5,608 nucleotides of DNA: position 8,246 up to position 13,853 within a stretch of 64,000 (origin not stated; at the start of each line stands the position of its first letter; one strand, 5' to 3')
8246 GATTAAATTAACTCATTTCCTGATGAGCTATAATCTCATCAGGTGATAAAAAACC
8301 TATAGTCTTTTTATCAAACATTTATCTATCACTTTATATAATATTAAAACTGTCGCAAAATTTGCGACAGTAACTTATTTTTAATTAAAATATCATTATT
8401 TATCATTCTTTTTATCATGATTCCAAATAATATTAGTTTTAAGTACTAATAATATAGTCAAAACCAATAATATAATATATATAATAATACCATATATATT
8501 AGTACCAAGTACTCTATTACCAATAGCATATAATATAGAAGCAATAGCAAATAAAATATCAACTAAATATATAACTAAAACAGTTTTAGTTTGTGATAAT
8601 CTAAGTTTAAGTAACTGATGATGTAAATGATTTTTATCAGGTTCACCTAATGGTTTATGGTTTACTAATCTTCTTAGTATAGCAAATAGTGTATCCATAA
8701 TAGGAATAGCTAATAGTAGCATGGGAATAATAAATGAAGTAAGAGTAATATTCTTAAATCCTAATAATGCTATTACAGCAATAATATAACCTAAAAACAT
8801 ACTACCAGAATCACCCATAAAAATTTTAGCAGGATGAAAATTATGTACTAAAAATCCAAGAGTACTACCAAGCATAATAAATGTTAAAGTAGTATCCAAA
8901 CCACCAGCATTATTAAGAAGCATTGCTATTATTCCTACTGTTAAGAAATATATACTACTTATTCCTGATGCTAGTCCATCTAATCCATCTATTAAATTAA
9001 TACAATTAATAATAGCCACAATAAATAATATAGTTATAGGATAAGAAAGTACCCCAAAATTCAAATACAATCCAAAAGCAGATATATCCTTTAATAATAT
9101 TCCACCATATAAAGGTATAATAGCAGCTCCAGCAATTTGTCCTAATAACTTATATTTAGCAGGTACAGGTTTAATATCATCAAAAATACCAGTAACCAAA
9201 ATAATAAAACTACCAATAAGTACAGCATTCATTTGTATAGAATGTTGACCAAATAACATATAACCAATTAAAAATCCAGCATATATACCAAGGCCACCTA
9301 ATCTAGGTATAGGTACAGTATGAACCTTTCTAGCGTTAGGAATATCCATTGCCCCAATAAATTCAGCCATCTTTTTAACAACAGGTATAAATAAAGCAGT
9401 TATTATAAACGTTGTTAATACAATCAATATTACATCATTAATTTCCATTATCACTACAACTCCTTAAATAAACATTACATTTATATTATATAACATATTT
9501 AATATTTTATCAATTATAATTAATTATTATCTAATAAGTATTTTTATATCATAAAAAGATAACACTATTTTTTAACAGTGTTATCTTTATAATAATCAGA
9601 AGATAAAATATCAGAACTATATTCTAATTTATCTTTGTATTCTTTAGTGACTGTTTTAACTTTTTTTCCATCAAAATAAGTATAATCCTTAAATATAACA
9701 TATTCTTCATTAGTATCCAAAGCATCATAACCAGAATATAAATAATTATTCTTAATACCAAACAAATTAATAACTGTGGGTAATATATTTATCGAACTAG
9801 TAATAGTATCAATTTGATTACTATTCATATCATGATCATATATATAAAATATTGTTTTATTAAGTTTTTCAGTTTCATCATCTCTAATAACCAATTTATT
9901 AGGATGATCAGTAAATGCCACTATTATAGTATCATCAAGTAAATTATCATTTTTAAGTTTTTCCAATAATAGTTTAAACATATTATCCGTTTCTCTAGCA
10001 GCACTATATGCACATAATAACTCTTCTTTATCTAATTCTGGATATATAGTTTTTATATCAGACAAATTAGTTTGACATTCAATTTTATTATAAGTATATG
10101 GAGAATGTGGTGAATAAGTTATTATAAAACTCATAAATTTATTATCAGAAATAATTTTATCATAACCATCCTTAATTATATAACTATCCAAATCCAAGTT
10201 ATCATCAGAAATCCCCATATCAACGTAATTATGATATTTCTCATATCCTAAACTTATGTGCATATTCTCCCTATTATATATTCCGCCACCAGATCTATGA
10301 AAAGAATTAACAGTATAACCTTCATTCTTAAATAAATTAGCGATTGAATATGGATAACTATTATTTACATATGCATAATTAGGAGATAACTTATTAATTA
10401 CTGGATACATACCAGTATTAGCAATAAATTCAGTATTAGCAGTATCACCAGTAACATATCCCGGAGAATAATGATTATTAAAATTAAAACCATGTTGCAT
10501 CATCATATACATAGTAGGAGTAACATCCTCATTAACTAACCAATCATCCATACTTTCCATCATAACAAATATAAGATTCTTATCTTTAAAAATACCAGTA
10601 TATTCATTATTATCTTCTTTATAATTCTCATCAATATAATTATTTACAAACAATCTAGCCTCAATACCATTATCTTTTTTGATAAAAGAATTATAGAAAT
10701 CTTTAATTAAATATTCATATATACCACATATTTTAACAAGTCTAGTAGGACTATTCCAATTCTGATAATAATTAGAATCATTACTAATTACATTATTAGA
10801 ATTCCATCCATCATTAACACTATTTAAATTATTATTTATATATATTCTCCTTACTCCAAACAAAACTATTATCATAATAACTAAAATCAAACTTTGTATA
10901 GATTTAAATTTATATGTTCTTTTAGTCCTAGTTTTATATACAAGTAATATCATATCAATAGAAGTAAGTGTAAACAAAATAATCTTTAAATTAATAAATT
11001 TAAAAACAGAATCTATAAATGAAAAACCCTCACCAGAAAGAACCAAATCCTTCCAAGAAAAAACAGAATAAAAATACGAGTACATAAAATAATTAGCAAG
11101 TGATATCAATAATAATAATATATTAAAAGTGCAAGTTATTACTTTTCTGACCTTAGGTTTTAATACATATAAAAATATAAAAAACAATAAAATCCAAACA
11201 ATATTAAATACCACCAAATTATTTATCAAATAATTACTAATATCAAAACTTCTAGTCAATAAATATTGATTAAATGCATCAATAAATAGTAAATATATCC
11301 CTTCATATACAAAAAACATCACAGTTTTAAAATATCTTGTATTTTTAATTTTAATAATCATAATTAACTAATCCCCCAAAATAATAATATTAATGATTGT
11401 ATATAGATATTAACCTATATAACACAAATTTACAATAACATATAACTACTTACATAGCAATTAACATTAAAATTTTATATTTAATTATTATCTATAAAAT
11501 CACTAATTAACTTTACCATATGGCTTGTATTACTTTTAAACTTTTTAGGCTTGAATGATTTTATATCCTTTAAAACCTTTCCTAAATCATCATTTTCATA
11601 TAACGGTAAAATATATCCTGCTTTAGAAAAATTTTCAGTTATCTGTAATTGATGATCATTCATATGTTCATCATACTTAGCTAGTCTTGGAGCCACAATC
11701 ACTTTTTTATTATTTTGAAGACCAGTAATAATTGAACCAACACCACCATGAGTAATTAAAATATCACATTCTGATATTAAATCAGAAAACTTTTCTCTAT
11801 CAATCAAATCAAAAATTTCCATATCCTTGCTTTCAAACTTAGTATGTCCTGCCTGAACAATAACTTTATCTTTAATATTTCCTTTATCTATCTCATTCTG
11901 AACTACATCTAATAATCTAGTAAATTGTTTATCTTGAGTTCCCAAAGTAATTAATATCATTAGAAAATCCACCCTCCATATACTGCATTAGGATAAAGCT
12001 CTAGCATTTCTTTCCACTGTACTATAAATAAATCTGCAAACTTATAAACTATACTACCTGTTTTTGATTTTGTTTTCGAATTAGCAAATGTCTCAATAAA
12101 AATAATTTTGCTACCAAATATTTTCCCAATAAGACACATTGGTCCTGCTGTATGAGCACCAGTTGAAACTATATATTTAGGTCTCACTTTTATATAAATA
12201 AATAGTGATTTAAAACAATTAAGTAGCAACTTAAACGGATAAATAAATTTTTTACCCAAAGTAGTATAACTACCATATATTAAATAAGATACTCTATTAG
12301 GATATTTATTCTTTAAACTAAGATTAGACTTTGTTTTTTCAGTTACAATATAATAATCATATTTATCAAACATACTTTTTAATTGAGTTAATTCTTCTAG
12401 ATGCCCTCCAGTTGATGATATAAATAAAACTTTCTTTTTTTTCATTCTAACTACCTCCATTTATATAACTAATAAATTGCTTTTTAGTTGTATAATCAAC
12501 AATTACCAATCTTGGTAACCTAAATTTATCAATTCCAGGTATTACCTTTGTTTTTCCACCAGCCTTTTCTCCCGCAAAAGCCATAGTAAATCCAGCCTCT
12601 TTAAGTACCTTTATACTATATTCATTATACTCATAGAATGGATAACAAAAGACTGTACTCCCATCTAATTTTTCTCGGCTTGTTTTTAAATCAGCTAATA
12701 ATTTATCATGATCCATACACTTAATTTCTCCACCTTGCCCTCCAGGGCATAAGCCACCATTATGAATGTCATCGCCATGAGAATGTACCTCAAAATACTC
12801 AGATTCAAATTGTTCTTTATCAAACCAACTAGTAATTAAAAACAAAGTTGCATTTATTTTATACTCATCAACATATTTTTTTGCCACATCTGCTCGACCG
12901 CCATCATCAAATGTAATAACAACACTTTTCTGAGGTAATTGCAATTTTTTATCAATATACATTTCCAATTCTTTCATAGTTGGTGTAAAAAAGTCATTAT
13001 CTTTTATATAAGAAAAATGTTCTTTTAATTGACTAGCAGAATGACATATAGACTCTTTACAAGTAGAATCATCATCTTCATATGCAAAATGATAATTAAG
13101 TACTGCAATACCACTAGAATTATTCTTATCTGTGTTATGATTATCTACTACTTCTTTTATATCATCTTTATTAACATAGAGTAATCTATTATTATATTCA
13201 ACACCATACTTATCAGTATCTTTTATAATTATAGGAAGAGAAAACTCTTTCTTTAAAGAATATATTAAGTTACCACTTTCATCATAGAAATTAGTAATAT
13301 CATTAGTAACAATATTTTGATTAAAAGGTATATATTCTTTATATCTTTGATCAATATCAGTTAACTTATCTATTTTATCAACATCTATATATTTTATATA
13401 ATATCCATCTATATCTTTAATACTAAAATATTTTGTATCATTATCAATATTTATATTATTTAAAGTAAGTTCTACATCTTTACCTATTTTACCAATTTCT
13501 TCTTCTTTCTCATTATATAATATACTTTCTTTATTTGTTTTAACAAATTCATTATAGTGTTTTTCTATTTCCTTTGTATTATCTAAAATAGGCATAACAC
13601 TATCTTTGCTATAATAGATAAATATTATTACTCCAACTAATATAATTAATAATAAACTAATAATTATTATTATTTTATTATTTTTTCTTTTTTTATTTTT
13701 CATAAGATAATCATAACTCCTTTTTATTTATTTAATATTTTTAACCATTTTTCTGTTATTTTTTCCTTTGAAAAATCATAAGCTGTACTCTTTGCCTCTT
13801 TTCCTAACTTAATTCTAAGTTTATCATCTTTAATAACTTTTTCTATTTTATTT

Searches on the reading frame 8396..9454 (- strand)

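Call 29: search_protein_families(library=pfam, proteins=[window:8396-9454:-], max_evalue=0.00001)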
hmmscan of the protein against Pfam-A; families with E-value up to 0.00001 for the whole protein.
window:8396-9454:- (352 aa): 1 family
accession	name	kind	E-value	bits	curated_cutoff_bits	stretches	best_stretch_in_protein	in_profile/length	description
PF00953.26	Glycos_transf_4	-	4.4e-38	131.2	27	1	77-231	3-158/160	Glycosyl transferase family 4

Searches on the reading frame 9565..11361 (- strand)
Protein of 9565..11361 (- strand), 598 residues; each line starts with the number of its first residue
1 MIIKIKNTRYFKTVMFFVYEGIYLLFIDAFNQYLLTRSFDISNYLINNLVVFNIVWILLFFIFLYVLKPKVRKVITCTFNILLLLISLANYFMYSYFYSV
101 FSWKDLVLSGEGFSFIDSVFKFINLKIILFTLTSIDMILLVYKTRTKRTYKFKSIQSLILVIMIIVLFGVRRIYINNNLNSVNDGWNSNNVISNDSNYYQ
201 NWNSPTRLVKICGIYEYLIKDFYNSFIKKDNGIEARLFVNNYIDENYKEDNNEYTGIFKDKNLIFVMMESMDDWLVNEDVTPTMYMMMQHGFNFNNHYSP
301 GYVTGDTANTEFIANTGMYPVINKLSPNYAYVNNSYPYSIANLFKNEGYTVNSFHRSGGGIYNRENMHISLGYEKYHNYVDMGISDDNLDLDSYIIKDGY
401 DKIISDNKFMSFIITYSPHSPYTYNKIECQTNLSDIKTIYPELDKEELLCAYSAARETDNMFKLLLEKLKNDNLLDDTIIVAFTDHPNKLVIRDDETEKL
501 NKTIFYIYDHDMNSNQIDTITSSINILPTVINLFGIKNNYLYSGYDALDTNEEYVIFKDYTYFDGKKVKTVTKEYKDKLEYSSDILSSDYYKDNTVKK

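Call 7: search_protein_families(library=pfam, proteins=[window:9565-11361:-], max_evalue=0.001)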
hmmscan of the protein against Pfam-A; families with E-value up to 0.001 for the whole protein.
window:9565-11361:- (598 aa): 1 family
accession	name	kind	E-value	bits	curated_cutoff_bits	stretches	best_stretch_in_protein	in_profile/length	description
PF00884.28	Sulfatase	-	4.5e-23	82.5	25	1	261-536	1-301/301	Sulfatase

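Call 69: search_protein_families(library=ncbifam, max_evalue=0.001, proteins=[window:9565-11361:-])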
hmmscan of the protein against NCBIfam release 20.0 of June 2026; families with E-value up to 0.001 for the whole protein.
window:9565-11361:- (598 aa): 1 family
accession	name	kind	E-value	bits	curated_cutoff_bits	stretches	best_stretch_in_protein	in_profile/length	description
NF053595.1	LptchSynLtaSGpos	equivalog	7.6e-28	97.4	970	1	15-577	3-570/626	lipoteichoic acid synthase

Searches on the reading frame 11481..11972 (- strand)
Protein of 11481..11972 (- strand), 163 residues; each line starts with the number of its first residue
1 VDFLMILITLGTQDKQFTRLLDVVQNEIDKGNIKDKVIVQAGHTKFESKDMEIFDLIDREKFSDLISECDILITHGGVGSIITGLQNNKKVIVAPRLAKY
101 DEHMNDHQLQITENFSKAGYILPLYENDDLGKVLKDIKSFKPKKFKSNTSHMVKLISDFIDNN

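Call 7: search_protein_families(library=pfam, proteins=[window:11481-11972:-], max_evalue=0.001)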
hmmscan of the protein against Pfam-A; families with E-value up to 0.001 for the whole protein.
window:11481-11972:- (163 aa): 1 family
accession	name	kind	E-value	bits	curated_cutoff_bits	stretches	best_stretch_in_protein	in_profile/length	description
PF04101.22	Glyco_tran_28_C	-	5.3e-12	46.5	22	1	5-150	1-153/166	Glycosyltransferase family 28 C-terminal domain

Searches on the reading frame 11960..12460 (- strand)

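Call 7: search_protein_families(library=pfam, proteins=[window:11960-12460:-], max_evalue=0.001)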
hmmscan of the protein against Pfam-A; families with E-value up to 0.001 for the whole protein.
window:11960-12460:- (166 aa): 1 family
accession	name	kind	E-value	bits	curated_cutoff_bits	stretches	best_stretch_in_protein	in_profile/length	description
PF08660.17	Alg14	-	1.8e-14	54.5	27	1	18-164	8-170/171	Oligosaccharide biosynthesis protein Alg14 like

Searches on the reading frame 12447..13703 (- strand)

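Call 7: search_protein_families(library=pfam, proteins=[window:12447-13703:-], max_evalue=0.001)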
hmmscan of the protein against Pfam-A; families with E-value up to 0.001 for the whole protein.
window:12447-13703:- (418 aa): 1 family
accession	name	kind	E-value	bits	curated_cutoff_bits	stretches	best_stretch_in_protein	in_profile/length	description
PF01522.26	Polysacc_deac_1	-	8.2e-11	42.4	23.1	1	256-374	4-123/124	Polysaccharide deacetylase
